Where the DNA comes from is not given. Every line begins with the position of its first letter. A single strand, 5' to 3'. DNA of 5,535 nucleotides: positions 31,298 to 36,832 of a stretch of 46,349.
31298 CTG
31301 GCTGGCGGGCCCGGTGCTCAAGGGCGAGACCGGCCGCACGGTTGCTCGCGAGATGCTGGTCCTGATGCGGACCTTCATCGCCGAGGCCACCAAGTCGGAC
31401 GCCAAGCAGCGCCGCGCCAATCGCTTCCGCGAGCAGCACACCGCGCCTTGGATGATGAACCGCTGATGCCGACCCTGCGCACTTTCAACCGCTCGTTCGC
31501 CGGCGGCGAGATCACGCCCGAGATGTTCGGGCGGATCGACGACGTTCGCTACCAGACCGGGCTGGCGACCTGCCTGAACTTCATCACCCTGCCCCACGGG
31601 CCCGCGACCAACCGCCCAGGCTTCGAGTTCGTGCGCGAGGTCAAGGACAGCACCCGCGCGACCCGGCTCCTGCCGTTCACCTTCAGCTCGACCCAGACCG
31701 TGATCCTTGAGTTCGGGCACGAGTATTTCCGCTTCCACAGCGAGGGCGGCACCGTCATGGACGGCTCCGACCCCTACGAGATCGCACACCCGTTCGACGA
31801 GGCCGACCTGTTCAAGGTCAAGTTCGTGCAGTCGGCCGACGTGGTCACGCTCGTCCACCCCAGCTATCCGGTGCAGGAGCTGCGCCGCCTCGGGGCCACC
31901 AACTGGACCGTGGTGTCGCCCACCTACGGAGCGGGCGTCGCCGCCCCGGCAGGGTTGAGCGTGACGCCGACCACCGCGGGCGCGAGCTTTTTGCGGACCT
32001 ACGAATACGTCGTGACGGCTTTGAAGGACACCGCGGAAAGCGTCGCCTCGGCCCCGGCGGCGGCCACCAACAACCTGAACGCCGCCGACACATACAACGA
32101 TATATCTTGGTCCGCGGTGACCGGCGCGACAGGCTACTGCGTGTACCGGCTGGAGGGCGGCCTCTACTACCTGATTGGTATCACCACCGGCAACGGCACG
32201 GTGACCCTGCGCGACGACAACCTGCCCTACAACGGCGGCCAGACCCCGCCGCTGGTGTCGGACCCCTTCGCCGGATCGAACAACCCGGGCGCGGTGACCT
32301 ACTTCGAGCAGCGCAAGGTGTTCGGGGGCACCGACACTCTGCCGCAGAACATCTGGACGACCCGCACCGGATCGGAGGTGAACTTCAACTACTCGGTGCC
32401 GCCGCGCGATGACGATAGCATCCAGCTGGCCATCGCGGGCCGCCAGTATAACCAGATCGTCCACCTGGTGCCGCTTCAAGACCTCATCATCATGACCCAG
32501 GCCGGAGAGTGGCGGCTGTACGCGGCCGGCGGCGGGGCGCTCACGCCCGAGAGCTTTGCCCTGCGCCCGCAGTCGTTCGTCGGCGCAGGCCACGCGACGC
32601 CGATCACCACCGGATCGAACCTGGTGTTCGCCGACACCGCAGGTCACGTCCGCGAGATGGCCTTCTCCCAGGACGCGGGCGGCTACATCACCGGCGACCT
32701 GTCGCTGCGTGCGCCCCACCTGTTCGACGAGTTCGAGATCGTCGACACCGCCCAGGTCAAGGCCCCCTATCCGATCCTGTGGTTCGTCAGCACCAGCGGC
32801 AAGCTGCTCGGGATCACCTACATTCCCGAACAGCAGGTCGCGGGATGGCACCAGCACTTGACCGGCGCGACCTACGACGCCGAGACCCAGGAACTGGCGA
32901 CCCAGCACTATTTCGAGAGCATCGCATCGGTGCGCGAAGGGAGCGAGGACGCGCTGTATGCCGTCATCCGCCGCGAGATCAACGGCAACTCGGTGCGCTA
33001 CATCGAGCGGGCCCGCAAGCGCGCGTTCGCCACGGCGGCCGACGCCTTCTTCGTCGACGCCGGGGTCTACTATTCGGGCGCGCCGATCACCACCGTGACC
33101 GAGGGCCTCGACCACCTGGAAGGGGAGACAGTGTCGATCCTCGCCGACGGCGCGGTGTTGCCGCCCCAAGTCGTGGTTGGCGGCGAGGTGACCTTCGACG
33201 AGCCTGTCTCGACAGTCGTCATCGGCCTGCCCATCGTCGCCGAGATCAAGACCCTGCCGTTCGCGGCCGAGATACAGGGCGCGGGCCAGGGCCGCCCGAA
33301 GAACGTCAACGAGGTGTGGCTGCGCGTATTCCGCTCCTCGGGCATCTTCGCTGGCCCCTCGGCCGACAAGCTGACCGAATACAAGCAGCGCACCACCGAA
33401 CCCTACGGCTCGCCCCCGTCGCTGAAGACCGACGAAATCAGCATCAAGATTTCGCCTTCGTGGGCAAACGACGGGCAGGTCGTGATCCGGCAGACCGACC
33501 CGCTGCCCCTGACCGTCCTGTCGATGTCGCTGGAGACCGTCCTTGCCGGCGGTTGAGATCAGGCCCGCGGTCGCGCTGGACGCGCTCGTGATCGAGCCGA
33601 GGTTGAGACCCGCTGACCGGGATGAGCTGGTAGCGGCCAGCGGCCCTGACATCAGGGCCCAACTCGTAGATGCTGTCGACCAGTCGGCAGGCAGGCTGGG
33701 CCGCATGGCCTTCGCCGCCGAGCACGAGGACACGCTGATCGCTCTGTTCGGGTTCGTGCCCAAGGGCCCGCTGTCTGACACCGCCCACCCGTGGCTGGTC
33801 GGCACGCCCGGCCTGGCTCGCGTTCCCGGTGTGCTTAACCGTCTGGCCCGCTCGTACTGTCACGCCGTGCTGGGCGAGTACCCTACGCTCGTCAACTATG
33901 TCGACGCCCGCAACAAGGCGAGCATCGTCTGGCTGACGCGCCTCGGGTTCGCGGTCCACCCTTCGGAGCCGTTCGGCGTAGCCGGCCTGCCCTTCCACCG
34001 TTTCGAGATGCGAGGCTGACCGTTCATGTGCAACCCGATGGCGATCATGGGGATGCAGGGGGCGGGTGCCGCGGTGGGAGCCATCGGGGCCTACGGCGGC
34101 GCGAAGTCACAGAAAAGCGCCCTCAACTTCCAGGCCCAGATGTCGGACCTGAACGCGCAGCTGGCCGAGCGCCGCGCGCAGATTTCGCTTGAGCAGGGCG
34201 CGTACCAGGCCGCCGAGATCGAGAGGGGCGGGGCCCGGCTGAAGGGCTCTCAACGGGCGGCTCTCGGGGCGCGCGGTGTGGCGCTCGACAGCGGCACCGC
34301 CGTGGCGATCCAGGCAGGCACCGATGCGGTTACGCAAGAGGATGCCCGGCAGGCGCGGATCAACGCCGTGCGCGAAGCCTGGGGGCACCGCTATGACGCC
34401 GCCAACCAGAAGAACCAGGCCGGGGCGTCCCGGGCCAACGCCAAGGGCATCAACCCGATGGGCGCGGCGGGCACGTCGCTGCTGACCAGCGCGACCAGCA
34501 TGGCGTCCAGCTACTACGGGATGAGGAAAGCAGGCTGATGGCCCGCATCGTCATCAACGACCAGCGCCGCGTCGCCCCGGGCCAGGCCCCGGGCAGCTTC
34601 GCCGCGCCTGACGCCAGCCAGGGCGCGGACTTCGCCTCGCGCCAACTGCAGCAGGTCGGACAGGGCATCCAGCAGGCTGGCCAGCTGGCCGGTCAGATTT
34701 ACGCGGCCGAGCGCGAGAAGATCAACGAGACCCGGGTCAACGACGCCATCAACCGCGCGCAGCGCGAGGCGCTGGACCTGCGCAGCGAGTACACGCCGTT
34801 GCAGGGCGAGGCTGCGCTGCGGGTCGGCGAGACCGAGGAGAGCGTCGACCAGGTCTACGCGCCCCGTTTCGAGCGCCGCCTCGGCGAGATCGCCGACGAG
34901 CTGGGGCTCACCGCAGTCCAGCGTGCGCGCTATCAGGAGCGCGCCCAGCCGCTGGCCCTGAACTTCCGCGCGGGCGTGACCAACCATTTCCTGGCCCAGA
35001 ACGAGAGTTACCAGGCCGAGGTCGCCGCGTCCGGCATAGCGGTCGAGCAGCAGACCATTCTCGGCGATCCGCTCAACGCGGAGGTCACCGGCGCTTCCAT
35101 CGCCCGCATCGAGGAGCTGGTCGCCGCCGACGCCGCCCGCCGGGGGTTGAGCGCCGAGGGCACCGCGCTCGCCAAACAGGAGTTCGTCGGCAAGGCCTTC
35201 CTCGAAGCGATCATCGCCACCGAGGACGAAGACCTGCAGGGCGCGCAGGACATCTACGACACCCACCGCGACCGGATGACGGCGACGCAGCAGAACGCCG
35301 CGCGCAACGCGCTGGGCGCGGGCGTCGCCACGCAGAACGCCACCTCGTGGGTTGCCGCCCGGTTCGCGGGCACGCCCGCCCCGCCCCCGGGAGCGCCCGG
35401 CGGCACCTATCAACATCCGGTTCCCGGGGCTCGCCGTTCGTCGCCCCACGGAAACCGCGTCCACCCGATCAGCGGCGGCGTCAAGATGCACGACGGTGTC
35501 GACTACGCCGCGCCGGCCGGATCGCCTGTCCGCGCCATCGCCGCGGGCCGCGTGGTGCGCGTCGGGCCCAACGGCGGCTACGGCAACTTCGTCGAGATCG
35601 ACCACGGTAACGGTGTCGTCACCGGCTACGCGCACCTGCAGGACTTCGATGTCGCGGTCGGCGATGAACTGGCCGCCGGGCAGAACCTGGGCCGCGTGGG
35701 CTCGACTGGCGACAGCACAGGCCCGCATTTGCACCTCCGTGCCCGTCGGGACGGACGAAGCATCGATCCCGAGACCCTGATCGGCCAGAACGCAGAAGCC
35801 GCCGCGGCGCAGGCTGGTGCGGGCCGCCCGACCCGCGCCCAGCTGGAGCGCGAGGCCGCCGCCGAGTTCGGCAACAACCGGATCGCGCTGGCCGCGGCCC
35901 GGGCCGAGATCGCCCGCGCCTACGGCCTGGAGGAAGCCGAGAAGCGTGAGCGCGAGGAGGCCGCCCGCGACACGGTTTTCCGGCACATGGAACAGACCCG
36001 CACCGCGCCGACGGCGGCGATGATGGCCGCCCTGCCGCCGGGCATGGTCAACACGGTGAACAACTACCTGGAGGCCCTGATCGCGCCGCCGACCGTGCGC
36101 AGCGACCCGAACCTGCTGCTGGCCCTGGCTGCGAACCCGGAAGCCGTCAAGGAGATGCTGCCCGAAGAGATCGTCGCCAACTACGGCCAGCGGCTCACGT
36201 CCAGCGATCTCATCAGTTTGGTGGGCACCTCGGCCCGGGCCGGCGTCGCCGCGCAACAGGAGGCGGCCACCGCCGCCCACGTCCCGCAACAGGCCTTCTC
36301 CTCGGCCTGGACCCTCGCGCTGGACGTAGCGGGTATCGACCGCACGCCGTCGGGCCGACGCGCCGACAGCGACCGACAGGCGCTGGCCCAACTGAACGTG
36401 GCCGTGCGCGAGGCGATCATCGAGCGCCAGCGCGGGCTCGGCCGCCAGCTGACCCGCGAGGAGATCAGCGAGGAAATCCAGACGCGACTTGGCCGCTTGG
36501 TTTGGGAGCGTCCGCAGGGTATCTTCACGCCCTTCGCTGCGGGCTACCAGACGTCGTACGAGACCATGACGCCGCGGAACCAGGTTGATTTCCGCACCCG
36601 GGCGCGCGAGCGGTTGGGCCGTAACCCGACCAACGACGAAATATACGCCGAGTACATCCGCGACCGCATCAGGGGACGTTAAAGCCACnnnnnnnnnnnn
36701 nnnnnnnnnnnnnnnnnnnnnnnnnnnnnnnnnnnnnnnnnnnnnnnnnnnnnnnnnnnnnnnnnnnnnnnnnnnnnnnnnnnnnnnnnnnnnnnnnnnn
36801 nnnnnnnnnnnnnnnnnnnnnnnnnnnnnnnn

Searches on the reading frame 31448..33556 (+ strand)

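Call 47: search_protein_families(library=phrogs, proteins=[window:31448-33556:+], max_evalue=0.00001)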
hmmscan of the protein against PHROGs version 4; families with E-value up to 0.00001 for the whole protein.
window:31448-33556:+ (702 aa): 4 families
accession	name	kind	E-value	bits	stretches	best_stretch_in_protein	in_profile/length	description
phrog_376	-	tail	1.2e-199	666.2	1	7-697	1-707/712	tail protein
phrog_15566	-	tail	1.1e-103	348.6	2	278-547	46-303/552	tail protein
phrog_20269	-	unknown function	6.4e-51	174.5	1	14-157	7-152/374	-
phrog_30010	-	unknown function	3.7e-37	129.3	1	399-544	189-321/517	-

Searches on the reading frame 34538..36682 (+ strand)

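Call 47: search_protein_families(library=phrogs, proteins=[window:34538-36682:+], max_evalue=0.00001)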
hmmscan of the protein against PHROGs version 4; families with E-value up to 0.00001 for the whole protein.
window:34538-36682:+ (714 aa): 26 families (the best 25 are shown)
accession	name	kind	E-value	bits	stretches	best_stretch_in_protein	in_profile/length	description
phrog_10475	-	lysis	8.7e-37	128.1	2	13-281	23-281/700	endolysin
phrog_6700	-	lysis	1.6e-33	115.9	1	221-427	2519-2736/2898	endolysin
phrog_37190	-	other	5.8e-27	95.7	1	302-411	125-234/244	peptidase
phrog_10030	-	tail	1.4e-23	83.3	1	254-413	1876-2016/2105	tail length tape measure protein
phrog_7767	-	other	1.7e-22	81.1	1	315-418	18-122/194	metallo-endopeptidase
phrog_28672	-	other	2.2e-21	77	1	302-403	278-374/397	metallo-endopeptidase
phrog_880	-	lysis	8.6e-20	72.5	1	301-434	18-154/435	endolysin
phrog_3084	-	lysis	8.3e-19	68.9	1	298-416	10-135/468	endolysin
phrog_1067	-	head and packaging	1.4e-18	67.8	1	302-406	746-848/991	minor head protein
phrog_14988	-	other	1.8e-18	68.2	1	298-425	14-151/272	peptidase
phrog_3578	-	lysis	1.2e-17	65.4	1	290-433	206-375/405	endolysin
phrog_16615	-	other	5.8e-16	59.4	1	311-412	412-514/529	peptidase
phrog_167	-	tail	3.7e-15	55.8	1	316-424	1215-1291/1555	tail length tape measure protein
phrog_4070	-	tail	9e-15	54.9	1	314-430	621-744/989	tail length tape measure protein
phrog_36429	-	unknown function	6.3e-14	51.6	1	315-418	127-236/1159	-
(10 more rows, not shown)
